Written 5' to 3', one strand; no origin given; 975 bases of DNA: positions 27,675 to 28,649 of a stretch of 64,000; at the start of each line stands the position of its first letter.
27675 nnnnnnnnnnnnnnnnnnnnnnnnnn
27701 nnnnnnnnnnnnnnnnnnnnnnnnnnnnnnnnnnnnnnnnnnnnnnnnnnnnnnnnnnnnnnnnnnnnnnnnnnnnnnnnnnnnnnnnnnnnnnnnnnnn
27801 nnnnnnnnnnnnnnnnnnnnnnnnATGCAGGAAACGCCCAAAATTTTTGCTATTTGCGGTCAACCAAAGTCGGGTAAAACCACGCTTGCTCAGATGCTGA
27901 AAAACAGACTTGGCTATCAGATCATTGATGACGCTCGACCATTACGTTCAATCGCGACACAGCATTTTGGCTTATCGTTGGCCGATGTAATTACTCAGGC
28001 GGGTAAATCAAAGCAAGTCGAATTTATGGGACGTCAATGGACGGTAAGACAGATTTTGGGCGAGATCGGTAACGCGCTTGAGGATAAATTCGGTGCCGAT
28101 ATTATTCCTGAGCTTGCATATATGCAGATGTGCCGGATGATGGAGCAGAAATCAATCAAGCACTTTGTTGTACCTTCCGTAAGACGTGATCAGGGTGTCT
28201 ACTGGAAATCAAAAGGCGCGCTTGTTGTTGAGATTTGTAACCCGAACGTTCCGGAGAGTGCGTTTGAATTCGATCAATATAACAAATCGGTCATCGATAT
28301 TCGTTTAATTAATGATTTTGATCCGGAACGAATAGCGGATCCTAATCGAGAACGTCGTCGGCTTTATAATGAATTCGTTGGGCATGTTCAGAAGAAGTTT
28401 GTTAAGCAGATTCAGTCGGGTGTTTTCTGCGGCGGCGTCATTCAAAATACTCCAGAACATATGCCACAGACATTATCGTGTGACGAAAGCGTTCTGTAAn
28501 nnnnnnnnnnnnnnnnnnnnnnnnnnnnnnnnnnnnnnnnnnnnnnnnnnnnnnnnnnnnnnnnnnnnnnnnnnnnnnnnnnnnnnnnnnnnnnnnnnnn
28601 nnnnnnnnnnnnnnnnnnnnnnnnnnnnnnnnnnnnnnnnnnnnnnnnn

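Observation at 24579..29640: Self-contained partition functions: ParA plus small RHH partner, two tandem ParB-like nuclease-domain genes, and a candidate centromere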

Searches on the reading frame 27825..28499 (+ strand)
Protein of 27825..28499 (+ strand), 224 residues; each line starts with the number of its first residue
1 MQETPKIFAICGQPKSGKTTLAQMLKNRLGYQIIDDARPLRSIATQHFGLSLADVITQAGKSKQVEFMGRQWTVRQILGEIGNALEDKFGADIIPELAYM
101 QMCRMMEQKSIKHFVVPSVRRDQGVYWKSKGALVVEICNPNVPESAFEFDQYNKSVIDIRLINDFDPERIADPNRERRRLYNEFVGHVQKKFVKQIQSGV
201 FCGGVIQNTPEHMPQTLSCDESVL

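Call 6: search_protein_families(library=pfam, proteins=[window:27825-28499:+], max_evalue=0.01)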
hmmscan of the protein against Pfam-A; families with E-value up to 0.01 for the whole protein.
window:27825-28499:+ (224 aa): 6 families
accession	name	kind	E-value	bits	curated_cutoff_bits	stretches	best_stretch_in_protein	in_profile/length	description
PF13238.12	AAA_18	-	9.8e-05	23.2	29.4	1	10-46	3-34/128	AAA domain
PF13401.12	AAA_22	-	0.0002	22.1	27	1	4-58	4-33/130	AAA domain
PF21448.3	DNMK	-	0.0014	18.8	27.1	0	6-42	1-37/232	Deoxynucleotide monophosphate kinase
PF13189.12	Cytidylate_kin2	-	0.0016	19.1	28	1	9-76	3-67/176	Cytidylate kinase-like family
PF13207.12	AAA_17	-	0.0026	18.5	27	1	12-63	2-53/136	AAA domain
PF06414.18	Zeta_toxin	-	0.006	16.5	22.3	1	2-30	13-41/199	Zeta toxin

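Call 7: search_protein_families(library=phrogs, proteins=[window:27825-28499:+], max_evalue=0.001)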
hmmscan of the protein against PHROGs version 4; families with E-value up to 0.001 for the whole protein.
window:27825-28499:+ (224 aa): 2 families
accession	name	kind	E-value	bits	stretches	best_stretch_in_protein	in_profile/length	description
phrog_139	-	other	1.2e-19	72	1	2-168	80-250/342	deoxynucleoside monophosphate kinase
phrog_10255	-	other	3.8e-05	24.6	1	6-63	2-58/230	kinase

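Call 90: search_protein_families(library=pfam, proteins=[window:27825-28499:+], max_evalue=0.01)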
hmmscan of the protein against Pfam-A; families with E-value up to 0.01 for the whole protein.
window:27825-28499:+ (224 aa): 6 families
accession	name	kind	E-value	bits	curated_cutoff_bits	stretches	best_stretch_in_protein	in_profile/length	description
PF13238.12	AAA_18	-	9.8e-05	23.2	29.4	1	10-46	3-34/128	AAA domain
PF13401.12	AAA_22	-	0.0002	22.1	27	1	4-58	4-33/130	AAA domain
PF21448.3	DNMK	-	0.0014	18.8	27.1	0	6-42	1-37/232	Deoxynucleotide monophosphate kinase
PF13189.12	Cytidylate_kin2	-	0.0016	19.1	28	1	9-76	3-67/176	Cytidylate kinase-like family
PF13207.12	AAA_17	-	0.0026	18.5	27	1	12-63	2-53/136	AAA domain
PF06414.18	Zeta_toxin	-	0.006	16.5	22.3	1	2-30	13-41/199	Zeta toxin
